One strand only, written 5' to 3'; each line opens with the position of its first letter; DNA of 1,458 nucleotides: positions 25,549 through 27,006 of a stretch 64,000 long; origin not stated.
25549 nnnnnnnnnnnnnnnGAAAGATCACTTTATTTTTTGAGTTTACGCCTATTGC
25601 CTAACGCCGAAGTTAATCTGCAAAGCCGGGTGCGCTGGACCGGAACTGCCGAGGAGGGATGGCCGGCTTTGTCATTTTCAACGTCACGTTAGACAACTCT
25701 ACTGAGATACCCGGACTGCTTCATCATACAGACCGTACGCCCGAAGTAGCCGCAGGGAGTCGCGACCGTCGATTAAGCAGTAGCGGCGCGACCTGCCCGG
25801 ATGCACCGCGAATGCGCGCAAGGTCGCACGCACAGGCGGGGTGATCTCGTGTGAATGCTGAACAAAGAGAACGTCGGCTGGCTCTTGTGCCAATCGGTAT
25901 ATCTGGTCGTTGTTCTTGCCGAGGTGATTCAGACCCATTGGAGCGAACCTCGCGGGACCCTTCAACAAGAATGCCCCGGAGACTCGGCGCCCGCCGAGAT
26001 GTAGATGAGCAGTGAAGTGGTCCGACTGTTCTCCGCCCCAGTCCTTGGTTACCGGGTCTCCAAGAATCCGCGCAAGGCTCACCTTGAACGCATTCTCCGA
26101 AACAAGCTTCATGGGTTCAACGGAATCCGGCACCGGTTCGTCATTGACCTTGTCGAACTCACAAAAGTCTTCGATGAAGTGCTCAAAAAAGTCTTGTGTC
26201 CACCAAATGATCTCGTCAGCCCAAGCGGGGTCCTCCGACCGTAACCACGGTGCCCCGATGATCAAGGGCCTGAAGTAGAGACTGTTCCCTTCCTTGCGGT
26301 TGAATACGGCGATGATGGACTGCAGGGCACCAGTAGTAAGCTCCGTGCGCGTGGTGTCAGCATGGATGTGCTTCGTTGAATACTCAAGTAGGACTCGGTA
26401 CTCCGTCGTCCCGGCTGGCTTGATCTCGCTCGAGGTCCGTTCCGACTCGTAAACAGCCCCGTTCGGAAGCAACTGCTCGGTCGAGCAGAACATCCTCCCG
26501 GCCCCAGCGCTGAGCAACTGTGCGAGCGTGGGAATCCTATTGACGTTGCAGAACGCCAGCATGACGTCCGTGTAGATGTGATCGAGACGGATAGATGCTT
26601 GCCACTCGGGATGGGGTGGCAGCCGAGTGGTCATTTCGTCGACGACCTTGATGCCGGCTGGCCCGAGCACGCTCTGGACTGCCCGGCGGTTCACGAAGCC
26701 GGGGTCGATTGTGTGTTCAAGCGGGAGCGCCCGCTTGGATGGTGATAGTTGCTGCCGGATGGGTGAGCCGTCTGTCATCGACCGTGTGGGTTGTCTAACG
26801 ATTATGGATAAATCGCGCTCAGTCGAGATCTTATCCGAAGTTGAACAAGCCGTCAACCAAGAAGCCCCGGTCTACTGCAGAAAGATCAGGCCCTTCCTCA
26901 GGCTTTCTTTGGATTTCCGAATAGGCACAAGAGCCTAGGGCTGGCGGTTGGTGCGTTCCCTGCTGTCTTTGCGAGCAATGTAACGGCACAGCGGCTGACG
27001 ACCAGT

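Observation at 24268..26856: Two adjacent orphan nuclease-like genes in an AT-rich island: candidate undescribed defence module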

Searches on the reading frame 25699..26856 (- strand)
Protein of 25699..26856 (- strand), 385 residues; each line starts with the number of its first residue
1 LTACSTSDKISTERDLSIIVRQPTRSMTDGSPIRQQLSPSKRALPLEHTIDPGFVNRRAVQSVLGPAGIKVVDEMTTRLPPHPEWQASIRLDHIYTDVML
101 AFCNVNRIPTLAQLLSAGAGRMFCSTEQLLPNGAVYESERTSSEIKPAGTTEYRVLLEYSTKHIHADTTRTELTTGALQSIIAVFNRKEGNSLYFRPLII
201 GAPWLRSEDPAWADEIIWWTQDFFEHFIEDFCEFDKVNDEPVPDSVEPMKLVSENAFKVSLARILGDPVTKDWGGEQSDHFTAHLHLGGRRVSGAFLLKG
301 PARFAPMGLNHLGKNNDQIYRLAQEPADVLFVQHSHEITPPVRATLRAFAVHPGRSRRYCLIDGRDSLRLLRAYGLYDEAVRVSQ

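Call 3: search_protein_families(library=pfam, proteins=[window:25699-26856:-], max_evalue=1)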
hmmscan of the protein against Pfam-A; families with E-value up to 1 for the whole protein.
window:25699-26856:- (385 aa): 0 families

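Call 4: search_protein_families(library=padloc, proteins=[window:25699-26856:-], max_evalue=1)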
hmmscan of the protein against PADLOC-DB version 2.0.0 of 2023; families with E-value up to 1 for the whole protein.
window:25699-26856:- (385 aa): 0 families

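Call 5: search_protein_families(library=ncbifam, proteins=[window:25699-26856:-], max_evalue=1)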
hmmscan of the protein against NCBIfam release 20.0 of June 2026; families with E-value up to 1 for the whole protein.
window:25699-26856:- (385 aa): 0 families

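Call 7: find_homologous_proteins(query=window:25699-26856:-)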
Query window:25699-26856:- (385 aa): 929 proteins with E <= 0.001 among 5406 candidates; the best 120 are listed.
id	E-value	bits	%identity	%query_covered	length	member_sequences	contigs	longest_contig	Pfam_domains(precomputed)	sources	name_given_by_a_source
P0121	1.4e-244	829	100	93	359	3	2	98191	-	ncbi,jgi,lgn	ncbi:MAG: hypothetical protein ACK55X_11645 [Synechococcaceae cyanobacterium]|jgi:hypothetical prote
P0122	4.3e-191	653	78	93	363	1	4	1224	-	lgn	-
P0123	3.4e-164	565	66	93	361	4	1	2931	-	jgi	-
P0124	4.0e-160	551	67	93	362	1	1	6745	-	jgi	jgi:hypothetical protein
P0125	1.2e-158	546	67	90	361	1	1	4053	-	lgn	-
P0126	3.6e-158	545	67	91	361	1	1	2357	-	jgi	-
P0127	3.4e-157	542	66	92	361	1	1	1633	-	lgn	-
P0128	5.2e-157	541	65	91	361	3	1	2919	-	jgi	-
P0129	9.3e-156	537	64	92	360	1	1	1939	-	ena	-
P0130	1.1e-153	530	66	91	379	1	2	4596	-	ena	-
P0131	1.2e-153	530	64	92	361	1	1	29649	-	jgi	jgi:hypothetical protein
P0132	2.7e-153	529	66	91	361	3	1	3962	-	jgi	jgi:hypothetical protein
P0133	3.3e-153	528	63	92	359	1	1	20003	-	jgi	jgi:hypothetical protein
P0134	4.3e-153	528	65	91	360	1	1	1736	-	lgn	-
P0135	7.7e-153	527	67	90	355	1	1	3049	-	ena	-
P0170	1.2e-130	454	59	91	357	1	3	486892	-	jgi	jgi:hypothetical protein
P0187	7.1e-128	445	55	91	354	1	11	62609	-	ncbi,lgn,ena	-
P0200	8.3e-126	438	52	91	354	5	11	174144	-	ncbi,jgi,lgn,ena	jgi:hypothetical protein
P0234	1.4e-121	424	56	91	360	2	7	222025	-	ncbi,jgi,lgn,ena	-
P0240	3.9e-121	423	54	92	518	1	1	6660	-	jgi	jgi:hypothetical protein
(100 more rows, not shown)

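Call 10: find_encoding_contigs(protein=P0170, flank=8000, max_places=3)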
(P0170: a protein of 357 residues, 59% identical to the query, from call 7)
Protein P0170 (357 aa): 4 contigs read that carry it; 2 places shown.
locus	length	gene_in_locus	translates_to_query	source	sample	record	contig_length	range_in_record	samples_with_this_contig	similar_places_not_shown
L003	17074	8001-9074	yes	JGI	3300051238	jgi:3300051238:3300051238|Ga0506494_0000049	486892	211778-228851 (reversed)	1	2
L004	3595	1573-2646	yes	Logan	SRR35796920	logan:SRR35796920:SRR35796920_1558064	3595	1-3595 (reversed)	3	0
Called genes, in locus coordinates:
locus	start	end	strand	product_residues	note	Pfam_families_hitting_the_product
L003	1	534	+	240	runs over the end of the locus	PF00072:Response_reg, PF04397:LytTR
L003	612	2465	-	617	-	PF03169:OPT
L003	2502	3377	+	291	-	-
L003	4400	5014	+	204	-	-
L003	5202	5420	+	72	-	-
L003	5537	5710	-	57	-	-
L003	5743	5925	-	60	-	PF01548:DEDD_Tnp_IS110 (weak)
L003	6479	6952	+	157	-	PF20355:DUF6650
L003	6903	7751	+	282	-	-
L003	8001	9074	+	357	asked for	-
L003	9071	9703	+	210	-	-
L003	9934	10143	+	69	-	-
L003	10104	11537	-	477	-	PF18158:AidB_N, PF02770:Acyl-CoA_dh_M, PF00441:Acyl-CoA_dh_1, PF08028:Acyl-CoA_dh_2 (weak), PF22924:ACOX_C_alpha1 (faint)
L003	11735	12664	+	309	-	PF01510:Amidase_2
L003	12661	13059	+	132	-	-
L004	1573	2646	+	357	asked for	-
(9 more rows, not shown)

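Call 23: find_related_loci(query=A2, collection=metagenome_contigs, flank=10000)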
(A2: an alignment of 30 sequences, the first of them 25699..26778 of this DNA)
Query A2 (359 aa) in metagenome_contigs; peptide patterns used: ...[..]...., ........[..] (x = any residue, [..] = any of these).
274 stretches matched a pattern; 133 encode a relative of the query (tblastn E <= 1e-3); the best 80 are kept; 80 distinct loci.
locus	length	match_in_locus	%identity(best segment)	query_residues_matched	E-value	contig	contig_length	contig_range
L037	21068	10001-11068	67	2-358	2e-170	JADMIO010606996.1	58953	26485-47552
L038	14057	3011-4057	64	8-355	2e-154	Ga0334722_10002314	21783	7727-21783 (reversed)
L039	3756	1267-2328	57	7-359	9e-144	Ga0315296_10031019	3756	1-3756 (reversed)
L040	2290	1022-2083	57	7-359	7e-147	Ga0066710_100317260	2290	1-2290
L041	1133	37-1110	55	4-359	9e-151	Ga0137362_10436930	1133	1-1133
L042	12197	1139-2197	57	7-359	2e-135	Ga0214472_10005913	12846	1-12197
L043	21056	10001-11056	52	8-359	2e-135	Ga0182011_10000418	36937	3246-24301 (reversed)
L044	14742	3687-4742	52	8-359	2e-135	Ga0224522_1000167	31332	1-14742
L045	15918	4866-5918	57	8-358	5e-135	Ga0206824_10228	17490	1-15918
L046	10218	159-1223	56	7-359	3e-135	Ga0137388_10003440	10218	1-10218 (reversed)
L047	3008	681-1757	57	1-359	9e-141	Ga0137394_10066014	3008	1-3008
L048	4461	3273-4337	56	7-359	7e-137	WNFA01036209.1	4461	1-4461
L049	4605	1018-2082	56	7-359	3e-136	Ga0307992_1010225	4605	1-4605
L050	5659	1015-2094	55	1-359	2e-134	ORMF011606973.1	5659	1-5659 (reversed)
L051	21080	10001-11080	55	1-359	8e-134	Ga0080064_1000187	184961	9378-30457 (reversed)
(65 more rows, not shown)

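Call 25: search_solved_structures(query=A2, max_evalue=10, show_alignments=2)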
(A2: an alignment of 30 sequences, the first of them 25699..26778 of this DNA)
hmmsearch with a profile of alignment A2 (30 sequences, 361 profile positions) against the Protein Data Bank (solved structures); distinct sequences matched with E-value up to 10: 2.
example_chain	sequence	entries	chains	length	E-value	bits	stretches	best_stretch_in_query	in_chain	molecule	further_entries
5y70_A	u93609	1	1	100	0.45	12.6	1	202-257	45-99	Kinetoplastid membrane protein 11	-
4er8_A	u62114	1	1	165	0.6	12.2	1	192-255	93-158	TnpArep for protein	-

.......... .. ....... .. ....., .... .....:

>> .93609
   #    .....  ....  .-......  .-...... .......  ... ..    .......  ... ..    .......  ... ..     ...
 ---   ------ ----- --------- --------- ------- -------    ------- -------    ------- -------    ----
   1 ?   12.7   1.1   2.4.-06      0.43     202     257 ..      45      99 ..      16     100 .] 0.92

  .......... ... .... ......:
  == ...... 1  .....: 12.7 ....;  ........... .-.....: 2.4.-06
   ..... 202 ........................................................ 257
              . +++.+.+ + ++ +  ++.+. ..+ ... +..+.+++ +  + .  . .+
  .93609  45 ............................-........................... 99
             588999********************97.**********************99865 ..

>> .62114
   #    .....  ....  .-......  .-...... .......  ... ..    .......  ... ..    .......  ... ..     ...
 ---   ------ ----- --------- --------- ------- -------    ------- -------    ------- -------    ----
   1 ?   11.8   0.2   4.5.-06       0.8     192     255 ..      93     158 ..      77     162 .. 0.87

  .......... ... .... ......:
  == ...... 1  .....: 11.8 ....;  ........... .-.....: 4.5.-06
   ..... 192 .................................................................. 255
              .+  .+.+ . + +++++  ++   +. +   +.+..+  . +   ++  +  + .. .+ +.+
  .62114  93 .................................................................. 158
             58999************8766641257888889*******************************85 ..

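Call 29: predict_structure(alignment_id=A2)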
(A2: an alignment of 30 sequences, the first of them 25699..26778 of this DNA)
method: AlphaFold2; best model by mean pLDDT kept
length: 359 residues; sequences in the alignment: 30
mean_pLDDT: 89.7   pTM: 0.86
mean pLDDT of the five models: 89.7, 88.6, 87.7, 86.1, 85.6
residues with pLDDT >= 90: 242; 70-90: 97; 50-70: 12; < 50: 8
segments of 3 or more residues with pLDDT < 50: 1-3, 247-251
pLDDT, mean of each block of 10 residues (from residue 1): 64 91 95 97 97 92 95 96 91 91 96 97 86 95 96 96 97 95 85 85 95 94 92 90 55 75 91 81 79 85 93 90 88 94 97 94
secondary structure, 60 per line:
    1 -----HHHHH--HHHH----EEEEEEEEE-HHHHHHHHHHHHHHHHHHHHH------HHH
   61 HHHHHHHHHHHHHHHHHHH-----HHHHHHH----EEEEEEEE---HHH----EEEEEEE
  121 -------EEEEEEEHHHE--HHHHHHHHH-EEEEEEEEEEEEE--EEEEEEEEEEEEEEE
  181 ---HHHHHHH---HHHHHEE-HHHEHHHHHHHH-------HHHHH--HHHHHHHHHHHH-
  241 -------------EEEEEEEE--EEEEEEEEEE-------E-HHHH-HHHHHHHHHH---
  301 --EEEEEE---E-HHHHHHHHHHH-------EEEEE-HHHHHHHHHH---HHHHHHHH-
elements in order: H6-10 H13-16 E21-29 H31-51 H58-79 H85-91 E96-103 E114-120 E128-134 H141-149 E151-163 E166-180 H184-190 H194-198 H206-213 H221-225 H228-239 E254-261 E264-273 H283-286 H288-297 E303-308 H314-324 E332-336 H338-347 H351-358

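Call 32: fold_search(model_id=the predicted structure, library=pdb)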
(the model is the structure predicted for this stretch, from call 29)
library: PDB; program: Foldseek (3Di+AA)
matches with E <= 10: 702; with E <= 0.001: 0
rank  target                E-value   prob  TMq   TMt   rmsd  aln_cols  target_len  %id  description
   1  6ka6_C                7.8e-03  0.69  0.18  0.14  14.3       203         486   12  Crystal structure of plasmodium lysyl-tRNA synthetase in complex with a cladosporin derivative 1 (released 2020-04-08)
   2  9slz_A                1.1e-02  0.63  0.20  0.15  17.4       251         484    9  Structure of Thermus thermophilus lysyl-tRNA synthetase complexed with wild-type E.coli tRNALys(mnm5s2UUU) and sulpham (released 2025-09-17)
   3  9jkl                  2.6e-02  0.60  0.19  0.15  15.2       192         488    9  LYSYL-TRNA SYNTHETASE(LysRS) COMPLEXED WITH LYSINE (released 2025-09-10)
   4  6kcn_C                2.8e-02  0.57  0.19  0.14  14.0       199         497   12  Crystal structure of plasmodium lysyl-tRNA synthetase in complex with a cladosporin derivative 4 (released 2020-04-08)
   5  6agt_C                2.8e-02  0.57  0.19  0.14  13.9       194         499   12  Crystal structure of PfKRS complexed with chromone inhibitor (released 2019-03-13)
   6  6kab_D                3.1e-02  0.41  0.18  0.13  14.2       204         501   12  Crystal structure of plasmodium lysyl-tRNA synthetase in complex with a cladosporin derivative 2 (released 2020-04-08)
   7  7bt5_B                3.1e-02  0.38  0.20  0.16  15.4       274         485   10  Crystal structure of plasmodium LysRS complexing with an antitumor compound (released 2020-09-30)
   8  4ycw_F                3.5e-02  0.57  0.22  0.17  14.7       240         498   10  Crystal structure of cladosporin in complex with plasmodium like human lysyl-tRNA synthetase mutant (released 2015-06-10)
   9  8k9v_B                3.5e-02  0.35  0.20  0.15  15.5       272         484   10  Crystal structure of plasmodium LysRS complexing with ASP3026 derived LysRS inhibitor 3 (ADKI3) (released 2024-06-26)
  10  6kab_C                3.7e-02  0.44  0.18  0.14  14.3       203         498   11  Crystal structure of plasmodium lysyl-tRNA synthetase in complex with a cladosporin derivative 2 (released 2020-04-08)
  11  6hcv_A                3.9e-02  0.41  0.20  0.16  14.5       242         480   11  Crystal Structure of Lysyl-tRNA Synthetase from Plasmodium falciparum complexed with a chromone ligand (released 2019-04-03)
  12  4h02_A                4.1e-02  0.44  0.18  0.14  12.9       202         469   11  Crystal structure of P. falciparum Lysyl-tRNA synthetase (released 2013-05-01)
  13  4pg3_A                4.3e-02  0.41  0.18  0.14  14.6       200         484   11  Crystal structure of KRS complexed with inhibitor (released 2014-07-16)
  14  5zh3_B                4.6e-02  0.44  0.18  0.14  14.3       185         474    9  CRYSTAL STRUCTURE OF PfKRS WITH INHIBITOR CLADO-6 (released 2018-06-27)
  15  3m4q_B                4.9e-02  0.60  0.20  0.16  14.2       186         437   11  Entamoeba histolytica asparaginyl-tRNA synthetase (AsnRS) (released 2010-03-23)
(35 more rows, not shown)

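Call 35: find_related_loci(query=A2, collection=viral_contigs, flank=10000)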
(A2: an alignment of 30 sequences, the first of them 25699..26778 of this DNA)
Query A2 (359 aa) in viral_contigs; peptide patterns used: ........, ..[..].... (x = any residue, [..] = any of these).
99 stretches matched a pattern; 2 encode a relative of the query (tblastn E <= 1e-3); 2 distinct loci.
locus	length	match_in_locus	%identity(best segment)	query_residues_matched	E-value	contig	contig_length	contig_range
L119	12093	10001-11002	45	24-358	2e-96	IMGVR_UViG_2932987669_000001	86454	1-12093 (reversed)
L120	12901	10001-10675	32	121-349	7e-31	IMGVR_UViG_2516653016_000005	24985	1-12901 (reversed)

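Call 39: find_encoding_contigs(protein=P0200, flank=8000, max_places=4)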
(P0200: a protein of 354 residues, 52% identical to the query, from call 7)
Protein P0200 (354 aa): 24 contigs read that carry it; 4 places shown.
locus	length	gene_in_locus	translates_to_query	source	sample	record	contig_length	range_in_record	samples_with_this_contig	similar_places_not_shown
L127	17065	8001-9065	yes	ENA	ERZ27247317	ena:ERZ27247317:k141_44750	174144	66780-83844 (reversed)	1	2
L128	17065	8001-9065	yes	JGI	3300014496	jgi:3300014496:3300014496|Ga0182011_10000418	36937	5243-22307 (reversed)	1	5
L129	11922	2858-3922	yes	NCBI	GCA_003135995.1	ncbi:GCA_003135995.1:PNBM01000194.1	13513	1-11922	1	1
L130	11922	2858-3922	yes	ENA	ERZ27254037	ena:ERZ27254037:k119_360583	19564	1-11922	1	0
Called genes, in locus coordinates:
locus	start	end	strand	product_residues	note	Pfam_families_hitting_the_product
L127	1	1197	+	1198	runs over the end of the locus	PF05729:NACHT, PF13401:AAA_22 (weak), PF13646:HEAT_2 (faint)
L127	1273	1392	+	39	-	-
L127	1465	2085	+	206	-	-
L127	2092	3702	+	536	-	PF12161:HsdM_N, PF02384:N6_Mtase, PF01170:UPF0020, PF07669:Eco57I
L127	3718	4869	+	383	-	-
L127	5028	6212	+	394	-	PF01420:Methylase_S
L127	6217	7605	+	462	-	PF03235:GmrSD_N, PF01844:HNH, PF14279:HNH_5 (faint)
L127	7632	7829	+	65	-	-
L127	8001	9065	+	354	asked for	-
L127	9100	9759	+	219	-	-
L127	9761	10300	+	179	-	-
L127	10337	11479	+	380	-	PF01381:HTH_3 (weak), PF12844:HTH_19 (weak), PF13560:HTH_31 (faint), PF06114:Peptidase_M78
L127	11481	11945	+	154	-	PF14367:DUF4411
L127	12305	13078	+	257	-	PF13428:TPR_14 (faint), PF00515:TPR_1 (faint), PF07719:TPR_2 (faint), PF13174:TPR_6 (faint), PF13181:TPR_8 (faint), PF13424:TPR_12 (faint), PF21033:RMD1-3 (weak), PF13432:TPR_16 (weak), +3 more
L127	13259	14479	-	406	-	PF15902:Sortilin-Vps10 (faint), PF02012:BNR (faint), PF18962:Por_Secre_tail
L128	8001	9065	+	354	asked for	-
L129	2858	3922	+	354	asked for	-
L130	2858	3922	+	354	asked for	-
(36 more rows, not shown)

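Call 42: search_protein_representatives(alignment_id=A2)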
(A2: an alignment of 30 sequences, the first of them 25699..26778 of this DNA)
Query: 30 sequences, 361 profile positions. Proteins with E-value up to 0.001 (for the whole library): 1129; up to 1e-10: 921; up to 1e-30: 308. The best 150 are listed.
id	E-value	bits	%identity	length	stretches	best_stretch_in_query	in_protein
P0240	4.5e-180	614.7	-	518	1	4-360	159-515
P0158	6.8e-167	571.4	-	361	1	5-360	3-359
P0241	1.0e-144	498.4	-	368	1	3-360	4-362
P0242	6.2e-139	479.4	-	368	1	3-359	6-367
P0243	1.9e-136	471.2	-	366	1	6-360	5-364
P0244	2.1e-131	454.6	-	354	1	12-360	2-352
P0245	1.2e-123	429.1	-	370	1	3-359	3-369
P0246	2.1e-110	385.6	-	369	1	4-359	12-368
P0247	1.9e-106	372.5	-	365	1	3-352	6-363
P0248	5.9e-105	367.6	-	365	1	6-350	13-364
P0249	4.8e-104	364.6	-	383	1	7-358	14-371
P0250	1.9e-102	359.4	-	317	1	21-285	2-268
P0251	2.3e-99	349.2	-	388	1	16-360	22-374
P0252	7.7e-99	347.5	-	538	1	11-350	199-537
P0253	3.4e-98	345.4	-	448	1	3-350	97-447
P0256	5.2e-89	315.1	-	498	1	10-350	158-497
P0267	4.2e-80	285.8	-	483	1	20-349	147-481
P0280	7.5e-75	268.6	-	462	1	15-350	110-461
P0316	1.0e-55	205.6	-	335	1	198-350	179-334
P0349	2.7e-52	194.4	-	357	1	198-350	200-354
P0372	1.2e-48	182.3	-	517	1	198-350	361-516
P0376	2.5e-48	181.3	-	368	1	199-352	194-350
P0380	1.4e-47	178.9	-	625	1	199-350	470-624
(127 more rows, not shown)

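Call 43: search_protein_families(library=pfam, proteins=[P0372, P0380, P0316, P0349, P0252, P0256, P0267, P0280, P0240, P0376], max_evalue=0.1)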
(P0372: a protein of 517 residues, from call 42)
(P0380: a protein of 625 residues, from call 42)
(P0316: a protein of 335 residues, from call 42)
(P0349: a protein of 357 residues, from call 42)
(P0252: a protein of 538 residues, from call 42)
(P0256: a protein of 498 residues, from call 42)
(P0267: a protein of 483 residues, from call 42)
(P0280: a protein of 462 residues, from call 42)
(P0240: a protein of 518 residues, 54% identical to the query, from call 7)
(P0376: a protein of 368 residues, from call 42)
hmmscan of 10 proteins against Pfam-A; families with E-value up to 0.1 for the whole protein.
P0372 (517 aa): 3 families
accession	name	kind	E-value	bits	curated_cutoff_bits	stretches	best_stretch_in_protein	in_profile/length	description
PF13449.12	Phytase-like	-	0.0033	17.8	27.6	1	75-203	75-176/284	Esterase-like activity of phytase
PF21725.3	T7SS_signal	-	0.063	13.6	27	1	341-426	34-118/241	Putative T7SS secretion signal domain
PF07676.18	PD40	-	0.064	13.7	20.9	0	113-126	15-28/38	WD40-like Beta Propeller Repeat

P0380 (625 aa): 0 families

P0316 (335 aa): 1 family
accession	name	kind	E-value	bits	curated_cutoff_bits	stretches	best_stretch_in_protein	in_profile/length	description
PF24932.1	UBA_NBR1_C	-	0.016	15.5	27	1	150-167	4-21/40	Next to BRCA1 gene 1 protein-like, C-terminal UBA domain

P0349 (357 aa): 0 families

P0252 (538 aa): 0 families

P0256 (498 aa): 0 families

P0267 (483 aa): 0 families

P0280 (462 aa): 1 family
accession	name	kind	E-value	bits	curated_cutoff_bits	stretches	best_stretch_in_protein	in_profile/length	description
PF03279.18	Lip_A_acyltrans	-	0.1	12.2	22.3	0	81-159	198-274/295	Bacterial lipid A biosynthesis acyltransferase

P0240 (518 aa): 0 families

P0376 (368 aa): 0 families

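Call 46: search_solved_structures(query=A3, max_evalue=10, show_alignments=3)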
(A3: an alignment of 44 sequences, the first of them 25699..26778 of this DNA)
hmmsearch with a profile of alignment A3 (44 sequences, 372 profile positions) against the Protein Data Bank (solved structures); distinct sequences matched with E-value up to 10: 3.
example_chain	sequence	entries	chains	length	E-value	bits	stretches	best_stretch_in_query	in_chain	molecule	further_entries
9bq8_A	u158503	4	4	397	0.57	12.7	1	158-233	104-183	DNA topoisomerase 2-beta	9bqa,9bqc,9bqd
7qfo_A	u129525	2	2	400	0.58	12.7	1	158-233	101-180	DNA topoisomerase 2-beta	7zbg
7qfn_A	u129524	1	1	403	0.58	12.7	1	158-233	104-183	DNA topoisomerase 2-beta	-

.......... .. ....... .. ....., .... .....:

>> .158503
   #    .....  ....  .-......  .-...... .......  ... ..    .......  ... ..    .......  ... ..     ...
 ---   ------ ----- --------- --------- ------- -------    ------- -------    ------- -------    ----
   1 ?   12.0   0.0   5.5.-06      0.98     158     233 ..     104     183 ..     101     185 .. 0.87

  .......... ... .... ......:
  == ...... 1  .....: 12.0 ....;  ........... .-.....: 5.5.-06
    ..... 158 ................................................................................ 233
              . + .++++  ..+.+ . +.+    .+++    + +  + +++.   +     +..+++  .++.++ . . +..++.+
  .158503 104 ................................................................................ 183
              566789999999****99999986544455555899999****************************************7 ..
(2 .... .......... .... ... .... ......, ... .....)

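Call 47: search_protein_families(library=pfam, alignment_id=A3, max_evalue=10)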
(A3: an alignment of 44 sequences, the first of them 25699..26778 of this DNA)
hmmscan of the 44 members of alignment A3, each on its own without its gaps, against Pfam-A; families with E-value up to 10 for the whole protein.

A. member 1, window:25699-26778:- (359 aa): 0 families

B. families by the number of members that match (of 44 scanned): 17 families
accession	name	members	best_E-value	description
PF13449.12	Phytase-like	1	0.0033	Esterase-like activity of phytase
PF02427.23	PSI_PsaE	1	0.0091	Photosystem I reaction centre subunit IV / PsaE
PF24932.1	UBA_NBR1_C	1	0.016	Next to BRCA1 gene 1 protein-like, C-terminal UBA domain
PF03072.19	DUF237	1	0.038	Domain of unknown function (DUF237)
PF09138.17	Urm1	1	0.055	Urm1 (Ubiquitin related modifier)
PF21725.3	T7SS_signal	1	0.063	Putative T7SS secretion signal domain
PF07676.18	PD40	1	0.064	WD40-like Beta Propeller Repeat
PF12217.14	End_beta_propel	1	0.089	Catalytic beta propeller domain of bacteriophage endosialidase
PF00788.29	RA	1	0.096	Ras association (RalGDS/AF-6) domain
PF12441.14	CopG_antitoxin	1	0.14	CopG antitoxin of type II toxin-antitoxin system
PF15781.12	ParE-like_toxin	1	0.14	ParE-like toxin of type II bacterial toxin-antitoxin system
PF17948.6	DnaT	1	0.18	DnaT DNA-binding domain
PF16087.11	DUF4817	1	0.19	Helix-turn-helix domain (DUF4817)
PF25379.1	Adt-1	1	0.2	Adt-1-like domain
PF20776.3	SLS1_N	1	0.2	SLS1 protein N-terminal domain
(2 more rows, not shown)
